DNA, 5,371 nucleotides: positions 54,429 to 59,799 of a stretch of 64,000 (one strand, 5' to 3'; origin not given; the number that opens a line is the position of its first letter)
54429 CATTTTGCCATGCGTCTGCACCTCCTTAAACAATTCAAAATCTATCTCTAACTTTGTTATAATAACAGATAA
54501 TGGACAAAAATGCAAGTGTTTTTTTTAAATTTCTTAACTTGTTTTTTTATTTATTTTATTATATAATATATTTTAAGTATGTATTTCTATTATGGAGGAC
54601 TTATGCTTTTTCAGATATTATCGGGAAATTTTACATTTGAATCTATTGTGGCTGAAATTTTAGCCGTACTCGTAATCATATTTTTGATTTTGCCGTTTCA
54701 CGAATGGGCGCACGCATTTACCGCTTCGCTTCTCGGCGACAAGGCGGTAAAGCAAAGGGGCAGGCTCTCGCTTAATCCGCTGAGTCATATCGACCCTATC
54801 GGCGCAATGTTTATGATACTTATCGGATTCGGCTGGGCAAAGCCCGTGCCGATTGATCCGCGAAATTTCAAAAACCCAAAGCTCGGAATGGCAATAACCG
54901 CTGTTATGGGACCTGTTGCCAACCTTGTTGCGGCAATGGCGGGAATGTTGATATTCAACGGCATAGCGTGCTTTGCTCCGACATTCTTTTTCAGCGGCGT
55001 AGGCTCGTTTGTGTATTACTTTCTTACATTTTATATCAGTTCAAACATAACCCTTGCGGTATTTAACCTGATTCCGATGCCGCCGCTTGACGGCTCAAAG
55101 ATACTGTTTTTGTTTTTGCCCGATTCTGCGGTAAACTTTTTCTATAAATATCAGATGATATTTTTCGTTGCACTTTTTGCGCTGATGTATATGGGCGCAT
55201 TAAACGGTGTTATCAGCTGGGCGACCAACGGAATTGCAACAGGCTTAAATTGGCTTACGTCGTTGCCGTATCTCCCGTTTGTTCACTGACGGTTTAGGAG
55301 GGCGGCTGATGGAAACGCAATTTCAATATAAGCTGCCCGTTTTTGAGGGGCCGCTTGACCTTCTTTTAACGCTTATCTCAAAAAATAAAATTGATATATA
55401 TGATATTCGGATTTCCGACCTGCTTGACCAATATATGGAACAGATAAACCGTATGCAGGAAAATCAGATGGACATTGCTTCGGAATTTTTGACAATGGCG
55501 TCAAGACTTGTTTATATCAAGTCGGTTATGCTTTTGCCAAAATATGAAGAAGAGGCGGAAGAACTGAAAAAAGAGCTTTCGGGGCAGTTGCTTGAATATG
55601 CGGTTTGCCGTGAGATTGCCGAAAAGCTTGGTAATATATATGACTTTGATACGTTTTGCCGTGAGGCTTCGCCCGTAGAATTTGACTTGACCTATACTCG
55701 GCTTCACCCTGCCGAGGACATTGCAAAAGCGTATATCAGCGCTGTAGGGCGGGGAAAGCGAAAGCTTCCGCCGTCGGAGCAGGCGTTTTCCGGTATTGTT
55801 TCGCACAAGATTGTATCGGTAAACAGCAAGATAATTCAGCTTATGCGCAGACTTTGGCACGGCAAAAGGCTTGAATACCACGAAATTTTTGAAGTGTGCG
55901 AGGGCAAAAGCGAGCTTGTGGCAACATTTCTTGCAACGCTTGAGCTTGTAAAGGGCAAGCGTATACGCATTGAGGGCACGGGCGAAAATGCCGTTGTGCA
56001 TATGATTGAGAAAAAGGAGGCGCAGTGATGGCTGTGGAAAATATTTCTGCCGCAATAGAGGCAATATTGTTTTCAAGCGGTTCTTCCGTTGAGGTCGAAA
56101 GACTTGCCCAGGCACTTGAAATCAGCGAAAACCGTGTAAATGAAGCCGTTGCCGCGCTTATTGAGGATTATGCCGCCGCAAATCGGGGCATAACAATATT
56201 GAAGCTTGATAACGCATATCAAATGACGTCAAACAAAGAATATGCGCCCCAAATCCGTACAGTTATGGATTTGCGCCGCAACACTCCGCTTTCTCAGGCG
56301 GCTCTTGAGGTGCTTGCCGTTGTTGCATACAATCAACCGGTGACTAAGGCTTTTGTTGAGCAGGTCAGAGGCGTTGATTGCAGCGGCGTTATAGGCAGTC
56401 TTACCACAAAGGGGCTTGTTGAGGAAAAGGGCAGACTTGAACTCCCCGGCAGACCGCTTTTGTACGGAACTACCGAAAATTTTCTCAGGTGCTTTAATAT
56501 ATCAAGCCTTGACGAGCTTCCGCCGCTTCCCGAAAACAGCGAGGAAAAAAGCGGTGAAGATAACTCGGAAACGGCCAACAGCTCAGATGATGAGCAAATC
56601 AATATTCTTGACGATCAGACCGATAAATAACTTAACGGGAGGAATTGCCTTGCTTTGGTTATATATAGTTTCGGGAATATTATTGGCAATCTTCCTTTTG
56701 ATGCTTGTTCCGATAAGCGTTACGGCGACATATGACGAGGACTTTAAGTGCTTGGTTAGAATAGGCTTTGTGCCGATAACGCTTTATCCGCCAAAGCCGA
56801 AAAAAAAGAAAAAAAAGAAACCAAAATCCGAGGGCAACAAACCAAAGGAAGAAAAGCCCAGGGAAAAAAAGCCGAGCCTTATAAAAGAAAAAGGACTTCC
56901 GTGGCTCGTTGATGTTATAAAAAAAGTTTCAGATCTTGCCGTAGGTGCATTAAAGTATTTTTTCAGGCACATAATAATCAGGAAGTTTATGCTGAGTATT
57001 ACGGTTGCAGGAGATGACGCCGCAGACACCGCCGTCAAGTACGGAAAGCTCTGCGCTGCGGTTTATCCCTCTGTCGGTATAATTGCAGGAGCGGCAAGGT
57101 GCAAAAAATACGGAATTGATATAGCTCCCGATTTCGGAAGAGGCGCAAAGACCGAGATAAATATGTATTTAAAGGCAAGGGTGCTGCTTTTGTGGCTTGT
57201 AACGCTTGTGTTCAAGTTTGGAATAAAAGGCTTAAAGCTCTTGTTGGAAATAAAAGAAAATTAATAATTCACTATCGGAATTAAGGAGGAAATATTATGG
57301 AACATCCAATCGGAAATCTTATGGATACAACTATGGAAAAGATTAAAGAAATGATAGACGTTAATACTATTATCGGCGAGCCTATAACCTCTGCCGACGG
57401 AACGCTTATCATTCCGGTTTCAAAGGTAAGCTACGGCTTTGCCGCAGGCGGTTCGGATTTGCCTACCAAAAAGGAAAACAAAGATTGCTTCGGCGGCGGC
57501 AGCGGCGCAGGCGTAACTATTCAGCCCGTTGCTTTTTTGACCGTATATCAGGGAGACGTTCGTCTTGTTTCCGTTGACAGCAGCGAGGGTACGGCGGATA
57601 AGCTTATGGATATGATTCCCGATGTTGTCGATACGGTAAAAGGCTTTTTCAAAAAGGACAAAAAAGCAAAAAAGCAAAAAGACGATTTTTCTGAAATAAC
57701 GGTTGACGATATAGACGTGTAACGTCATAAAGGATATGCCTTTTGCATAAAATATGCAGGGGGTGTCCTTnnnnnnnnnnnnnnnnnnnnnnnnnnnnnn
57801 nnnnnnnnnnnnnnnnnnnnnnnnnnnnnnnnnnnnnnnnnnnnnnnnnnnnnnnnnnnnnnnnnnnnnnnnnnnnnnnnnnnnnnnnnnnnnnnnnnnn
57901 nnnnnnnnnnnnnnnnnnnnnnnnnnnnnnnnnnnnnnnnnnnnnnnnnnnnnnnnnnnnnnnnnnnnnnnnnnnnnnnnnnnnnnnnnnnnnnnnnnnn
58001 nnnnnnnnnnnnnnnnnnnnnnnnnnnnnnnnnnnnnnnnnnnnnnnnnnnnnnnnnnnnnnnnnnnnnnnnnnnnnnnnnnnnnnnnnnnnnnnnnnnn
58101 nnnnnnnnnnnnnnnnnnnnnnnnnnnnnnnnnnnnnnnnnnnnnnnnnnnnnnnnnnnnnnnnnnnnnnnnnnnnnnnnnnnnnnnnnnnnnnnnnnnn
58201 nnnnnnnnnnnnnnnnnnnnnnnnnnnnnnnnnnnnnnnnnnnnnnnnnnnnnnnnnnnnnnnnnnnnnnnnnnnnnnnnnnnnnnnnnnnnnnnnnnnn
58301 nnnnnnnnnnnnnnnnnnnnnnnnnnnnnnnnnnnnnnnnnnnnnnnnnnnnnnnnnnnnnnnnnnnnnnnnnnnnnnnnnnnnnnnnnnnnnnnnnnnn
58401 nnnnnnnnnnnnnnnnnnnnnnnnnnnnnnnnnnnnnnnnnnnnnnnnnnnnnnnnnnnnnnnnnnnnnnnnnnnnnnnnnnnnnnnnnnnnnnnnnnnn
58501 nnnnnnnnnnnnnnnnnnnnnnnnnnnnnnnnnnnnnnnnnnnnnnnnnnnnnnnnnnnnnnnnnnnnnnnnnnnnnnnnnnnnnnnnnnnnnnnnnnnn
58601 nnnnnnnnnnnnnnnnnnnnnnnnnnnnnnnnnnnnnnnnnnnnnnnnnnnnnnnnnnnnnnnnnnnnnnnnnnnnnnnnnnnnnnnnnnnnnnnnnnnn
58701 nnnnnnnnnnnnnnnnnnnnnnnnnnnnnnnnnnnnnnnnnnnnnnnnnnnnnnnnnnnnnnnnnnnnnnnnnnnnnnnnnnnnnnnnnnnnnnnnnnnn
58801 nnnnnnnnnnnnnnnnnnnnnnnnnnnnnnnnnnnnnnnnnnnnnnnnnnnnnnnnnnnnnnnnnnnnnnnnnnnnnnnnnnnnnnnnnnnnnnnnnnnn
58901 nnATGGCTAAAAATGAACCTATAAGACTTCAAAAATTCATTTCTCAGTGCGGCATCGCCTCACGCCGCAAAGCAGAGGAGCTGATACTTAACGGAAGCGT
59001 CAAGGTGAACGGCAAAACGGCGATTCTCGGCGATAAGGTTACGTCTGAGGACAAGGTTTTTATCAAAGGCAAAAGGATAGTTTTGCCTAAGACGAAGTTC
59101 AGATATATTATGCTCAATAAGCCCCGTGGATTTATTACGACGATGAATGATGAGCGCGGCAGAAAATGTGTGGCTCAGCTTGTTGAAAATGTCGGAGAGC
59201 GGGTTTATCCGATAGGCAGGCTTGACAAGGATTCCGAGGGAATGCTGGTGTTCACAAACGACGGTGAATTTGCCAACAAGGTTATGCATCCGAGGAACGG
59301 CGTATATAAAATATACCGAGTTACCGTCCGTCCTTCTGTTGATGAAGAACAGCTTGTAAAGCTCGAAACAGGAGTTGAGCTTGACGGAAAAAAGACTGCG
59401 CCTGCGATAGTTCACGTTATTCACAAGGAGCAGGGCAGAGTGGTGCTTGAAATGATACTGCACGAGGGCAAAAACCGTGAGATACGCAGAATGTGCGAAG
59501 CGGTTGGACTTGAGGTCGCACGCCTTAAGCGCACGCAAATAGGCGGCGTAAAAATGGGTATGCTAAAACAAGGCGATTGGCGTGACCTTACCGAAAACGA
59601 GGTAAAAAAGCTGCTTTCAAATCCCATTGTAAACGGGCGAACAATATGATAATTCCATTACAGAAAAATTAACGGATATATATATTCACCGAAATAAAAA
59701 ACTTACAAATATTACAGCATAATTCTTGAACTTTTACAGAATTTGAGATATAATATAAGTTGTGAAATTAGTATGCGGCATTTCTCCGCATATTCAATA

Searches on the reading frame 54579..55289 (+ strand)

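Call 66: search_protein_families(library=pfam, proteins=[window:54579-55289:+], max_evalue=0.00001)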
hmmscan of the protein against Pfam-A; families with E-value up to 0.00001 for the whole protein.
window:54579-55289:+ (236 aa): 1 family
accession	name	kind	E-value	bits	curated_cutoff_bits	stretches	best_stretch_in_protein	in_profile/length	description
PF02163.28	Peptidase_M50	-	9.1e-11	41.9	27.2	1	145-184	159-198/221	Peptidase family M50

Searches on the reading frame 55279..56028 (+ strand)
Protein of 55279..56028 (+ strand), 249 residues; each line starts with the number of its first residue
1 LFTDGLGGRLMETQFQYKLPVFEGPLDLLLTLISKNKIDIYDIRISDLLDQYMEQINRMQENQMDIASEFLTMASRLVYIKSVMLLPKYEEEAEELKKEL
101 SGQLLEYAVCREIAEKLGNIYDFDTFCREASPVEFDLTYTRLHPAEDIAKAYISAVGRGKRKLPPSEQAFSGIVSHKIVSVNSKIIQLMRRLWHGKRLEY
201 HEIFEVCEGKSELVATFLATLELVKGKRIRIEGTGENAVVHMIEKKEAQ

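Call 80: search_protein_families(library=pfam, proteins=[window:55279-56028:+], max_evalue=0.1)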
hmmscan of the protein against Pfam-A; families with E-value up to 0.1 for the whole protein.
window:55279-56028:+ (249 aa): 2 families
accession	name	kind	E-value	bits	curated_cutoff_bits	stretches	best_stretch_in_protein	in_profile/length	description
PF02616.19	SMC_ScpA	-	2.2e-21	77.4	24.6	1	32-234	1-221/232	Segregation and condensation protein ScpA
PF17287.7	POTRA_3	-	0.016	15.1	27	1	49-66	35-52/56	POTRA domain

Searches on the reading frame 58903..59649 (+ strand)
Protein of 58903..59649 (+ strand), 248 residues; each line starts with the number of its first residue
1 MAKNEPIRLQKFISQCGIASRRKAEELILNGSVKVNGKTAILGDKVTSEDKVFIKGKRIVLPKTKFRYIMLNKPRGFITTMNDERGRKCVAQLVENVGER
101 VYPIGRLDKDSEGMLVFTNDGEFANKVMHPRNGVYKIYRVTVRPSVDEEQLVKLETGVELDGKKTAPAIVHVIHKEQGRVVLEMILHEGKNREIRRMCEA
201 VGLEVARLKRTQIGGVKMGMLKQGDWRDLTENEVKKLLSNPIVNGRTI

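Call 80: search_protein_families(library=pfam, proteins=[window:58903-59649:+], max_evalue=0.1)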
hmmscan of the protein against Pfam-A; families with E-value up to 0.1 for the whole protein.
window:58903-59649:+ (248 aa): 4 families
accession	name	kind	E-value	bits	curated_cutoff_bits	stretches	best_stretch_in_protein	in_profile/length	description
PF00849.27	PseudoU_synth_2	-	2.3e-25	90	26.8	1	68-200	2-152/152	RNA pseudouridylate synthase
PF01479.30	S4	-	4.1e-10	39.7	22.8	1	8-52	2-48/48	S4 domain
PF22421.1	SYY_C-terminal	-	0.00014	22.1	27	1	4-70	16-82/83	Tyrosine--tRNA ligase SYY-like C-terminal domain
PF13275.11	S4_2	-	0.0043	17.4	24.6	1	3-59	4-62/65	S4 domain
